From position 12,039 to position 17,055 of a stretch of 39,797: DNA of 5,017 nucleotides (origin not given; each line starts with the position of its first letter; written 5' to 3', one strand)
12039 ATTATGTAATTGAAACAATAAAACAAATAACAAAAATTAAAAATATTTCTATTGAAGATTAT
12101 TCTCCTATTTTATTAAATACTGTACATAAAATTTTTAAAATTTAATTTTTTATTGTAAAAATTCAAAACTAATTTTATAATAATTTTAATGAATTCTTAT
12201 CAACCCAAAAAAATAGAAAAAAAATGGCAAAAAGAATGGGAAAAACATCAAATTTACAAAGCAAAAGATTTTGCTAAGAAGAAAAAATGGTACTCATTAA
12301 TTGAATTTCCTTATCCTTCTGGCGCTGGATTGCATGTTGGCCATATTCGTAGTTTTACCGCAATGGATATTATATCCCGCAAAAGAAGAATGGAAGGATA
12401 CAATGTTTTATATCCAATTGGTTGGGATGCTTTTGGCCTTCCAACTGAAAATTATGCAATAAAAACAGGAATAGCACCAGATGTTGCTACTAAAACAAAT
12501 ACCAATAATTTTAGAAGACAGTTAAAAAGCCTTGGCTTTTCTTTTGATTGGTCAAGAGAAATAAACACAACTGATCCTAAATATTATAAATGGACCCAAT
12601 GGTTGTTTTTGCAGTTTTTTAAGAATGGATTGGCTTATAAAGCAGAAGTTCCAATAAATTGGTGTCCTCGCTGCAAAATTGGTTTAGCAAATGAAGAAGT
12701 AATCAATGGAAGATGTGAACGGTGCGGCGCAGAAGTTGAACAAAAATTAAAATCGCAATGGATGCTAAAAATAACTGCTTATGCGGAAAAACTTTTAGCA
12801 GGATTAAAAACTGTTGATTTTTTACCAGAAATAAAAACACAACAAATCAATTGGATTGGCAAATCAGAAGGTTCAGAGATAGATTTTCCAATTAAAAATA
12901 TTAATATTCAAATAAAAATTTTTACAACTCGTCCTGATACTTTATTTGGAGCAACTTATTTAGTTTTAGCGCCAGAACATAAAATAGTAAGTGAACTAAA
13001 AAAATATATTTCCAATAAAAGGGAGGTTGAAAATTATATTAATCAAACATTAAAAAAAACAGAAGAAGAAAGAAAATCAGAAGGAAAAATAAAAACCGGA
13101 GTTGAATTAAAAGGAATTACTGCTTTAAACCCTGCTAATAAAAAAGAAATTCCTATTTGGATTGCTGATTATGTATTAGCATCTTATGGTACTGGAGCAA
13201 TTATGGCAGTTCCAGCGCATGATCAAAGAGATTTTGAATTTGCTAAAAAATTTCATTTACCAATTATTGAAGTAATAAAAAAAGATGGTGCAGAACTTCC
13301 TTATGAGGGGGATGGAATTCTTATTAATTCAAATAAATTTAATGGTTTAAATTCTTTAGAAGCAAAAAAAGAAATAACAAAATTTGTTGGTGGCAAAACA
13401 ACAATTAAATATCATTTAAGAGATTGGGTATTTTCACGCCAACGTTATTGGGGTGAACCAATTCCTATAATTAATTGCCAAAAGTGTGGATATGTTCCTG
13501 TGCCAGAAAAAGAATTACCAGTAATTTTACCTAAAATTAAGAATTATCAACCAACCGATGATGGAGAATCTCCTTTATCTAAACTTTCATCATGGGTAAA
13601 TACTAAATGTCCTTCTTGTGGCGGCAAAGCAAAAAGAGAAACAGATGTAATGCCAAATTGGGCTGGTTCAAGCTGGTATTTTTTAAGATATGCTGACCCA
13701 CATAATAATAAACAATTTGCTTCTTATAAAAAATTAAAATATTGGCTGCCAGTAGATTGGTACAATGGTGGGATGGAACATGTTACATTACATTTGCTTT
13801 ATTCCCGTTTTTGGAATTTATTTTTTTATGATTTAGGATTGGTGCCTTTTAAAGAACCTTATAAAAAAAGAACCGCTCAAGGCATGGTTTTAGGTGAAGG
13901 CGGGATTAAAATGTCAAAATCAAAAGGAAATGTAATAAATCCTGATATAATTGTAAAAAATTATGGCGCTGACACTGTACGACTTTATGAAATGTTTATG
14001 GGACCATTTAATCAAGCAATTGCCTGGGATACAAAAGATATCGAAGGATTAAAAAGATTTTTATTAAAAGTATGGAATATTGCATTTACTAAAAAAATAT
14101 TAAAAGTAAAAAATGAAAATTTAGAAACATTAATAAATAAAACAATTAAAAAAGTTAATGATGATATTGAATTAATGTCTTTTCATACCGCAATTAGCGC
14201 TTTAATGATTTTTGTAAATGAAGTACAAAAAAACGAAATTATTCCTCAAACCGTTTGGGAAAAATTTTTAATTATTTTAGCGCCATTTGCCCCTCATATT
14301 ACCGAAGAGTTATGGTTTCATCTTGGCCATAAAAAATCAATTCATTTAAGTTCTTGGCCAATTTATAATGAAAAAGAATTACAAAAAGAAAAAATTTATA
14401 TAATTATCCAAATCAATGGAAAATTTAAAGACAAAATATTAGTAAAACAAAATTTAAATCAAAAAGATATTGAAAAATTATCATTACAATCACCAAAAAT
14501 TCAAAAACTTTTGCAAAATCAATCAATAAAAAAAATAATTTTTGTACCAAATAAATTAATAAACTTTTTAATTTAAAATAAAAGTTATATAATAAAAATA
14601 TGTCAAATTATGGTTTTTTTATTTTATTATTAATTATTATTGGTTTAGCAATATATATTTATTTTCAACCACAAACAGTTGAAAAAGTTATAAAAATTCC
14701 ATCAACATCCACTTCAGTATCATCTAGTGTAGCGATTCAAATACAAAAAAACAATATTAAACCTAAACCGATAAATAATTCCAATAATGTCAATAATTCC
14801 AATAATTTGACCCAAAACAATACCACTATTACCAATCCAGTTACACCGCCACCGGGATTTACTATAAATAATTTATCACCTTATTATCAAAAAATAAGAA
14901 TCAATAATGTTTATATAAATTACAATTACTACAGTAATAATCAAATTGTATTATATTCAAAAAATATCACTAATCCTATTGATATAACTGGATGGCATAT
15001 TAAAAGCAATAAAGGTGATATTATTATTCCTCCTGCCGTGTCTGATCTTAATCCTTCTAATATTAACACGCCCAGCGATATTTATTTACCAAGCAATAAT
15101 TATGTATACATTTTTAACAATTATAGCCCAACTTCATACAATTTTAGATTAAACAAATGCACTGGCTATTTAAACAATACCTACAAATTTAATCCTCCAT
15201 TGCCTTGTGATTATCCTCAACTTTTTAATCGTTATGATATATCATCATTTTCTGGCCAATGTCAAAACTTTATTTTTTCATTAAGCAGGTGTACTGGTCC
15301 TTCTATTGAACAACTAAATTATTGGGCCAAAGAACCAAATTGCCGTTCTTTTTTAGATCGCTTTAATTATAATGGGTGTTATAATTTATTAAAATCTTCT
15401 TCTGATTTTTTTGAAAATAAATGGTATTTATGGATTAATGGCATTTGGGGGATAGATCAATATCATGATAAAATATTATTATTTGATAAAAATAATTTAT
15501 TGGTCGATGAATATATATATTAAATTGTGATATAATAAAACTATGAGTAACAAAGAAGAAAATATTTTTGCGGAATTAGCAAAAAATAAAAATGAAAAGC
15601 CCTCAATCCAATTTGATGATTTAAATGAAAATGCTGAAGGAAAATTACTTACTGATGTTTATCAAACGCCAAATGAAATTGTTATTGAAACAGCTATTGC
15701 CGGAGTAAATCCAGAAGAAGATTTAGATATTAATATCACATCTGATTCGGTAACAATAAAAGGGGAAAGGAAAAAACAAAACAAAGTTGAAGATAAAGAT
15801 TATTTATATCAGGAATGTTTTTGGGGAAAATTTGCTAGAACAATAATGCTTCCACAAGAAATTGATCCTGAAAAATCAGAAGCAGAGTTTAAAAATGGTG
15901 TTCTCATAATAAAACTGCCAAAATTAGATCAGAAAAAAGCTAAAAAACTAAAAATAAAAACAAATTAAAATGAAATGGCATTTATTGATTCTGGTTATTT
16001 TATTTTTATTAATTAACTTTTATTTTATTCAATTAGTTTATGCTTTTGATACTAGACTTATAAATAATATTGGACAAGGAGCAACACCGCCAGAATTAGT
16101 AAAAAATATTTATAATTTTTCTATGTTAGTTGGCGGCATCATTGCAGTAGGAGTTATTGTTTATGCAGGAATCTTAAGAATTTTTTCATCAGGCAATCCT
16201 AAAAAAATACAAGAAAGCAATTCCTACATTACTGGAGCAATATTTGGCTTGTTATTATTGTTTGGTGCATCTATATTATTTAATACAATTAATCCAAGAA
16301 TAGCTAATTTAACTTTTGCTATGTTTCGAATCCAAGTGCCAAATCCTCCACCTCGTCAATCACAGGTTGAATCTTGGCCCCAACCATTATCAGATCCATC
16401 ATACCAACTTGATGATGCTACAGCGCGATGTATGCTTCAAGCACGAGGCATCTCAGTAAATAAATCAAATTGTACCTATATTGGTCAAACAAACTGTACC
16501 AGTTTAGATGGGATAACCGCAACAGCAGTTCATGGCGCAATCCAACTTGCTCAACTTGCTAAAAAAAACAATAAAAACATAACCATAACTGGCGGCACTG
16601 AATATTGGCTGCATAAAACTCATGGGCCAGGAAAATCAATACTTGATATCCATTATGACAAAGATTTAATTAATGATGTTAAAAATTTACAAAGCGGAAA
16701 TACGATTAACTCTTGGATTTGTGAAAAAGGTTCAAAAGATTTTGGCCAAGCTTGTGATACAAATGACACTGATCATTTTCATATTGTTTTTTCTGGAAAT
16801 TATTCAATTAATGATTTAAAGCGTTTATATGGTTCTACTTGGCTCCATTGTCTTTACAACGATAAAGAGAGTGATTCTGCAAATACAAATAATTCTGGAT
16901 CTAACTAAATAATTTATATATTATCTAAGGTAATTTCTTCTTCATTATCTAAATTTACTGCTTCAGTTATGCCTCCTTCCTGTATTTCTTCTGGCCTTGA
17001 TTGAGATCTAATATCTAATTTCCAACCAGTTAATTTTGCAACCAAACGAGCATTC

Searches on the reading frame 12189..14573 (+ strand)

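Call 102: search_protein_families(library=pfam, proteins=[window:12189-14573:+], max_evalue=0.00001)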
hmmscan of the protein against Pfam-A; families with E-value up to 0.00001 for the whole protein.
window:12189-14573:+ (795 aa): 4 families
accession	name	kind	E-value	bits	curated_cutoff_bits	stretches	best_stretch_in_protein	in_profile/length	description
PF13603.12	tRNA-synt_1_2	-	4.9e-66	222.2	25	1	221-399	2-183/185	Leucyl-tRNA synthetase, editing domain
PF00133.28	tRNA-synt_1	-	1.1e-54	186.3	22.7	2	12-222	1-224/414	tRNA synthetases class I (I, L, M and V)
PF09334.17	tRNA-synt_1g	-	6.9e-29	101.2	20.1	1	40-184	7-147/391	tRNA synthetases class I (M)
PF08264.19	Anticodon_1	-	2.7e-23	82.9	25.1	1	646-757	5-143/148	Anticodon-binding domain of tRNA ligase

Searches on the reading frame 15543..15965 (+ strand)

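Call 102: search_protein_families(library=pfam, proteins=[window:15543-15965:+], max_evalue=0.00001)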
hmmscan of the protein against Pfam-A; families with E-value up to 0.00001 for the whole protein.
window:15543-15965:+ (141 aa): 2 families
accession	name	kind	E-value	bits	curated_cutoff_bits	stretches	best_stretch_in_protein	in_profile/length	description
PF00011.27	HSP20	-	6.8e-20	71.5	20.8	1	39-137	2-100/102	Hsp20/alpha crystallin family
PF04969.22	CS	-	5.6e-07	30.9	21.3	1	40-127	6-78/78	CS domain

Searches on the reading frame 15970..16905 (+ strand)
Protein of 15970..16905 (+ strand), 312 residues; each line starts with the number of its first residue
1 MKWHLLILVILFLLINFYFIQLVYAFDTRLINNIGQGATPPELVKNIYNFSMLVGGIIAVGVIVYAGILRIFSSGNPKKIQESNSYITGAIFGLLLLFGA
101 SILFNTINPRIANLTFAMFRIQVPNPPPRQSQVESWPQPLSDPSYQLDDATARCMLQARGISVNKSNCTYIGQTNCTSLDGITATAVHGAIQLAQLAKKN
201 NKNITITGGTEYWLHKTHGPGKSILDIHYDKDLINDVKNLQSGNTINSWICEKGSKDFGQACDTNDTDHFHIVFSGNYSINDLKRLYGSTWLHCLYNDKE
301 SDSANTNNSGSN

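Call 102: search_protein_families(library=pfam, proteins=[window:15970-16905:+], max_evalue=0.00001)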
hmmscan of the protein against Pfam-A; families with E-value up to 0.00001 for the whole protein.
window:15970-16905:+ (312 aa): 1 family
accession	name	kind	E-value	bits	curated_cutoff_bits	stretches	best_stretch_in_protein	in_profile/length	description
PF18895.5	T4SS_pilin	-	3.5e-07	30.6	26.6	1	40-107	5-71/71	Type IV secretion system pilin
